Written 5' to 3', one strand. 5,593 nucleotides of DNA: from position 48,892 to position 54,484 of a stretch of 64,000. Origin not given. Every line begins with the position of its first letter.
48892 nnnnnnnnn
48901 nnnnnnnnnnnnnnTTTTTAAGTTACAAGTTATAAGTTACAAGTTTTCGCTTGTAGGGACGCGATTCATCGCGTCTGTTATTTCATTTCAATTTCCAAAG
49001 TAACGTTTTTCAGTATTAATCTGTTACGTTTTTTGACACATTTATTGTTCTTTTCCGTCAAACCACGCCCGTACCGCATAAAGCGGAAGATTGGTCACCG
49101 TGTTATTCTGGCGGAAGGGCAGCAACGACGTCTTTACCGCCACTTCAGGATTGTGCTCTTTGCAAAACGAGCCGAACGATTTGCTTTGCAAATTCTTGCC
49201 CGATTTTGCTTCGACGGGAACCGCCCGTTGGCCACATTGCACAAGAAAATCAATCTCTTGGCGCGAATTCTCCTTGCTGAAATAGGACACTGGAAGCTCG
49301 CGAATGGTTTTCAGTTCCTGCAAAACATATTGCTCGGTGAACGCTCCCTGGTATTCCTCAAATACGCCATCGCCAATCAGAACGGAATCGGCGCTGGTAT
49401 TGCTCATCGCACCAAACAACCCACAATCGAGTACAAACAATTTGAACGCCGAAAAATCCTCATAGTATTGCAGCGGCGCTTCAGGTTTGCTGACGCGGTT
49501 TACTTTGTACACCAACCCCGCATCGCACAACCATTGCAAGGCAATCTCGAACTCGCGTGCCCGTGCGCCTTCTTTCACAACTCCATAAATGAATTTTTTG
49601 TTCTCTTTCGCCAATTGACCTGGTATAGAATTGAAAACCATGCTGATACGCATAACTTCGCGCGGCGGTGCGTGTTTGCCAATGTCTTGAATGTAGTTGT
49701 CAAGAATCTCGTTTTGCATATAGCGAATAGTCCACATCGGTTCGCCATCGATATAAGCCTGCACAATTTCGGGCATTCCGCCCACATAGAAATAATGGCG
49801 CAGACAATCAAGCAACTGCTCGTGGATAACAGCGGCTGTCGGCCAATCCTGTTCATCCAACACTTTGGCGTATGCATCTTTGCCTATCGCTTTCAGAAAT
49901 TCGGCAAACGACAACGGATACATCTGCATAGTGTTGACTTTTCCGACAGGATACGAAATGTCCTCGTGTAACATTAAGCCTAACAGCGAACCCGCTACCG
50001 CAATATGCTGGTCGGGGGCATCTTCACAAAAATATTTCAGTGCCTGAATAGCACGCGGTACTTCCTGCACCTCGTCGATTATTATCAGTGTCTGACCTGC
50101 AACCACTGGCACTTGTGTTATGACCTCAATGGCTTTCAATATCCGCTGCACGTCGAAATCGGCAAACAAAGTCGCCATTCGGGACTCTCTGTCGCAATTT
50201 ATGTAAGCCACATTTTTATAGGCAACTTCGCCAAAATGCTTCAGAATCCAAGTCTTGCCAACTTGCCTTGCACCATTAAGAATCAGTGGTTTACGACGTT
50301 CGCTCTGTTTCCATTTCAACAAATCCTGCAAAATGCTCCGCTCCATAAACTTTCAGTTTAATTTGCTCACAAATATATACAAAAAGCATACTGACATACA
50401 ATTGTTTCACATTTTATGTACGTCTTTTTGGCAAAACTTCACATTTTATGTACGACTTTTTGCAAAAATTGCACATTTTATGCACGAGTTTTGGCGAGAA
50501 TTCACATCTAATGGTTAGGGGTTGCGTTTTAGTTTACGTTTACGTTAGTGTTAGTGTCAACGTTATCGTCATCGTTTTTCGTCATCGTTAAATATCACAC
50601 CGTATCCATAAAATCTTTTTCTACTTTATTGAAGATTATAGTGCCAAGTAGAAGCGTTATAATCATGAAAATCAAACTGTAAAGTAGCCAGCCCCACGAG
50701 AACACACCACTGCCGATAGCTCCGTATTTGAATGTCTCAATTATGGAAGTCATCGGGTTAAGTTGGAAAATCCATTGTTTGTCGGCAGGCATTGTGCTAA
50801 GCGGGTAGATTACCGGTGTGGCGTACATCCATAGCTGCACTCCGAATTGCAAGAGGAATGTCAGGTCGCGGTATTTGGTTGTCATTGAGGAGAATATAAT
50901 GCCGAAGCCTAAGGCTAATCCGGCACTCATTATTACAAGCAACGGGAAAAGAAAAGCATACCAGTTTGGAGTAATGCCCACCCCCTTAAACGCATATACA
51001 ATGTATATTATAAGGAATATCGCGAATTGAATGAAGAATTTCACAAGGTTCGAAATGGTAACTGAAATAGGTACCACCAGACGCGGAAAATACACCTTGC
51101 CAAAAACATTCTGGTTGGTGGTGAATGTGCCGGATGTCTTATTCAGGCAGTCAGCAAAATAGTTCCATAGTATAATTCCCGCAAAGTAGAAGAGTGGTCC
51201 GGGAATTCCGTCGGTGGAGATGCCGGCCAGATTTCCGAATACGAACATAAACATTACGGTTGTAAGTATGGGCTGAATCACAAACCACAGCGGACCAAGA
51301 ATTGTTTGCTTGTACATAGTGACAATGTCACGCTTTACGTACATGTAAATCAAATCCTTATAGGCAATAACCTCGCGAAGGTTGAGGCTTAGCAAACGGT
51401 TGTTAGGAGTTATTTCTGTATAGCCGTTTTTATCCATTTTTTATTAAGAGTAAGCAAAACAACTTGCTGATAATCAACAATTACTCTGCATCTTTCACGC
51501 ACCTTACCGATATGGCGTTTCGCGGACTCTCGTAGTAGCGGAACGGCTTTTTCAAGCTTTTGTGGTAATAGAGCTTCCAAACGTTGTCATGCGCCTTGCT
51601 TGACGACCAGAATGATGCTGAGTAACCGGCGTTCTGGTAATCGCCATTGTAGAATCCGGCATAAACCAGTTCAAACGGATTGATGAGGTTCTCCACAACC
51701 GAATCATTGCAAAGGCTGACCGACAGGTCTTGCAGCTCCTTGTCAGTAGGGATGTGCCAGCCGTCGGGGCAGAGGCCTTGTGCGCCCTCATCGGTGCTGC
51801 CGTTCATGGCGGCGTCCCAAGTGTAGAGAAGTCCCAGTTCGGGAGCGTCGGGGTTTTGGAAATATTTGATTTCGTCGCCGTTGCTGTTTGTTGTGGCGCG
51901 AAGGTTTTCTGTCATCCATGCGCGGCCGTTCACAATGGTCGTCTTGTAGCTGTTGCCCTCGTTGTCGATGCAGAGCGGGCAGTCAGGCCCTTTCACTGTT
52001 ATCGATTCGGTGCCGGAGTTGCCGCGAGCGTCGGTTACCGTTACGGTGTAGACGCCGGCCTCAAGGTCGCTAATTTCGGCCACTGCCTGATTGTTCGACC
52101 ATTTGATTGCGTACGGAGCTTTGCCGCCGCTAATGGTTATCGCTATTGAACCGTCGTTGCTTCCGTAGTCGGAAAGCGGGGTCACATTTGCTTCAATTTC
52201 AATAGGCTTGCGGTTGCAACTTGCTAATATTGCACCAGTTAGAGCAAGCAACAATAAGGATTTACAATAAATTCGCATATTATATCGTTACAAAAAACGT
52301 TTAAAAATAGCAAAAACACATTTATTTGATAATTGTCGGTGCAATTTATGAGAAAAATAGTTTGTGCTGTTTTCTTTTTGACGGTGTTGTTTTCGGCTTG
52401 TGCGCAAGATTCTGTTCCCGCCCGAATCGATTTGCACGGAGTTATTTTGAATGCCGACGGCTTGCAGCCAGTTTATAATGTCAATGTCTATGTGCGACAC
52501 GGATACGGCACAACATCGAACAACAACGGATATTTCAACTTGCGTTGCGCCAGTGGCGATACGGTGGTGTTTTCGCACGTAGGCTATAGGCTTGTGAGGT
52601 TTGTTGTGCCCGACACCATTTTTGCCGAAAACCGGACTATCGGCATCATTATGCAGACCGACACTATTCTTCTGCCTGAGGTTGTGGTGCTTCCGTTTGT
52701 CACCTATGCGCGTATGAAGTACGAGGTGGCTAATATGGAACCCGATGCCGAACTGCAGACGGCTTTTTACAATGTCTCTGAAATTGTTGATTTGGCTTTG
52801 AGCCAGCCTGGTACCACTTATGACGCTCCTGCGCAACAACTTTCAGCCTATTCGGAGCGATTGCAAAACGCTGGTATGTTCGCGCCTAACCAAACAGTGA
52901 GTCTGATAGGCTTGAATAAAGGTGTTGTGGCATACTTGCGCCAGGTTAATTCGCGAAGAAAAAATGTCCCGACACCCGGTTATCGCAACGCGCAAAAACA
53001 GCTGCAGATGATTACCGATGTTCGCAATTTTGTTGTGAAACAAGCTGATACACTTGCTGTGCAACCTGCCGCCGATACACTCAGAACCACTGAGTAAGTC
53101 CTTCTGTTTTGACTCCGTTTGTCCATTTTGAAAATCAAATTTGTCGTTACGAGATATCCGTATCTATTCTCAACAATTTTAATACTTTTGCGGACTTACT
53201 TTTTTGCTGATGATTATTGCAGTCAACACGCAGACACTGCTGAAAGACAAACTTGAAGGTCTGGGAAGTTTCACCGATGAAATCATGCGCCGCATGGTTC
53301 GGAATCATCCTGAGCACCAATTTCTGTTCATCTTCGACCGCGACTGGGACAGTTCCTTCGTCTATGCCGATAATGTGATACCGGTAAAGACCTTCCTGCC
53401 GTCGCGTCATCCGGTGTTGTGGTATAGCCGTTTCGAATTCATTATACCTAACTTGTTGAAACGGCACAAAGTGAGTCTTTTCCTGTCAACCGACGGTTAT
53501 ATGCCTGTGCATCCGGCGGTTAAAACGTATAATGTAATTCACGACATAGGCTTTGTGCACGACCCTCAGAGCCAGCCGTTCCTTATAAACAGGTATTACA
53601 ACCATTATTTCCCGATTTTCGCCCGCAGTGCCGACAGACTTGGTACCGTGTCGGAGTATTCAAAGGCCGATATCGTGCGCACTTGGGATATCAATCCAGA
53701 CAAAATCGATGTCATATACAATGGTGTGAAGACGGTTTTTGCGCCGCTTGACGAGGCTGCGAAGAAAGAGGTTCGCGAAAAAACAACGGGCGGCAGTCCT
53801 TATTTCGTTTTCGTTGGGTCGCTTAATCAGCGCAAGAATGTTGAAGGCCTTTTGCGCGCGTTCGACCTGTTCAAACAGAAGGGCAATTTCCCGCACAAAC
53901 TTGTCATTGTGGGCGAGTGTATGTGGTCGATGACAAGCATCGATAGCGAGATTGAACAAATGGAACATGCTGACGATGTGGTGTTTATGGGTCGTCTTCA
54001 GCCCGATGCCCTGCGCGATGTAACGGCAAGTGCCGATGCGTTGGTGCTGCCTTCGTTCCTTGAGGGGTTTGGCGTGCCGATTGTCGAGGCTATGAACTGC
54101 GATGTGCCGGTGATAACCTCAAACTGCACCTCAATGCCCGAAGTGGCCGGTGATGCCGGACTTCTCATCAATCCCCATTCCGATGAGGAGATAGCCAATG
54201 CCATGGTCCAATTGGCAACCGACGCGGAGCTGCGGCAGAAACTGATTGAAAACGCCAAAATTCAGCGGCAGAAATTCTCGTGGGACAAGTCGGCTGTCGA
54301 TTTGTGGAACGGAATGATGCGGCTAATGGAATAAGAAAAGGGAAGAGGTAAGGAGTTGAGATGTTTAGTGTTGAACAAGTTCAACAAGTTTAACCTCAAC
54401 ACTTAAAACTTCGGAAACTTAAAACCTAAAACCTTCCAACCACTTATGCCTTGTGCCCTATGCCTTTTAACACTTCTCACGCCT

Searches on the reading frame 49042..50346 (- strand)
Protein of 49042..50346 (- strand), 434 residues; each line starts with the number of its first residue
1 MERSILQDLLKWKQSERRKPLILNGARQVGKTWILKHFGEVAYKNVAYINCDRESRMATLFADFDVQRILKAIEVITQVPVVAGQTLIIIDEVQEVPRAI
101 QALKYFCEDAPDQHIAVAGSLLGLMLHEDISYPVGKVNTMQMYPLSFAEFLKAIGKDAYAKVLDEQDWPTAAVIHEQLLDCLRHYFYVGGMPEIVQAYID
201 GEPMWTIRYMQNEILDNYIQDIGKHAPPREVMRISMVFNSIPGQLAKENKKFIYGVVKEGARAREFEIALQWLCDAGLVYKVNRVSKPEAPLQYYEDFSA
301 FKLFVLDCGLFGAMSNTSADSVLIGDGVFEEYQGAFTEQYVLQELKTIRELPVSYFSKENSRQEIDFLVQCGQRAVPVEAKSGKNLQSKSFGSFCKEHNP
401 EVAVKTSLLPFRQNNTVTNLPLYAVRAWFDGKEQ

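Call 57: search_protein_families(library=pfam, proteins=[window:49042-50346:-], max_evalue=0.001)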
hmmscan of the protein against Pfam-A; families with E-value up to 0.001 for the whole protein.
window:49042-50346:- (434 aa): 5 families
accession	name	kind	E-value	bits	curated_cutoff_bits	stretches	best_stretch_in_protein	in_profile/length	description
PF13635.12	DUF4143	-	7.3e-33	114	28.1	1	220-383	2-160/160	Domain of unknown function (DUF4143)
PF13173.12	AAA_14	-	1.5e-29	103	27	1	18-151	2-129/129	AAA domain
PF01637.24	ATPase_2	-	0.00024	21.4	33.2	1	6-105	8-103/225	ATPase domain predominantly from Archaea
PF13401.12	AAA_22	-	0.00055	20.7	27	0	17-109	4-110/130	AAA domain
PF07728.20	AAA_5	-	0.00064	20.2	22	0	20-101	1-83/139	AAA domain (dynein-related subfamily)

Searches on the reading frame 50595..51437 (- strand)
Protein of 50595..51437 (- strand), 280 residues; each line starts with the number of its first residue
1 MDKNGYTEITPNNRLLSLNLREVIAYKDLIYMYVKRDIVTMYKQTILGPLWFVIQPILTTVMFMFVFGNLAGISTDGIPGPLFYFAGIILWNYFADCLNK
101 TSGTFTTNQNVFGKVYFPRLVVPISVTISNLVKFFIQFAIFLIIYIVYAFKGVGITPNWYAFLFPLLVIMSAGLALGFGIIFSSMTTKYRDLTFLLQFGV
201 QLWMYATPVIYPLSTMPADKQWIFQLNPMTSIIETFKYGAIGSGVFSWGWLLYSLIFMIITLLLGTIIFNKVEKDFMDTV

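Call 57: search_protein_families(library=pfam, proteins=[window:50595-51437:-], max_evalue=0.001)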
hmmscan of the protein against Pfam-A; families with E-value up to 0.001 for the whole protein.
window:50595-51437:- (280 aa): 2 families
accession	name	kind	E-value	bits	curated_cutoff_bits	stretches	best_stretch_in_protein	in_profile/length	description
PF01061.29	ABC2_membrane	-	4.5e-22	79.1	26.9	1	30-238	3-208/211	ABC-2 type transporter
PF12698.13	ABC2_membrane_3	-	2.9e-05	23.8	31.6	1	123-267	200-343/347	ABC-2 family transporter protein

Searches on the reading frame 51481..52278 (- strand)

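Call 57: search_protein_families(library=pfam, proteins=[window:51481-52278:-], max_evalue=0.001)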
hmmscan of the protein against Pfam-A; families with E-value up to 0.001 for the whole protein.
window:51481-52278:- (265 aa): 3 families
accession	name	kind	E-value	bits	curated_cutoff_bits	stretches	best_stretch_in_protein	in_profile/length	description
PF09603.15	Fib_succ_major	-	5e-20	73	33.9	1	117-262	4-187/187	Fibrobacter succinogenes major domain (Fib_succ_major)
PF13573.12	SprB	-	1.1e-09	38.1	28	1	31-64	3-36/37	SprB repeat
PF07603.17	Lcl_C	-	5.7e-06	27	34.9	1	151-262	21-117/117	Lcl C-terminal domain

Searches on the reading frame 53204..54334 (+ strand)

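Call 57: search_protein_families(library=pfam, proteins=[window:53204-54334:+], max_evalue=0.001)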
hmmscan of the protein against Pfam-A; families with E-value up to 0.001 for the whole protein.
window:53204-54334:+ (376 aa): 4 families
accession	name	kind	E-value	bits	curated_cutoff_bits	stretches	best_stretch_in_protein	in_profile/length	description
PF00534.26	Glycos_transf_1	-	2.5e-34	118.7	26.4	1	194-352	11-170/172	Glycosyl transferases group 1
PF13692.12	Glyco_trans_1_4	-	1.7e-30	106.5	27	1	199-340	2-142/142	Glycosyl transferases group 1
PF13439.12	Glyco_transf_4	-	2.1e-12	47.9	28.5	1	19-177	3-168/170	Glycosyltransferase Family 4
PF20706.3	GT4-conflict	-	7e-08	32.3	26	1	186-309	185-314/385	Family 4 Glycosyltransferase in conflict systems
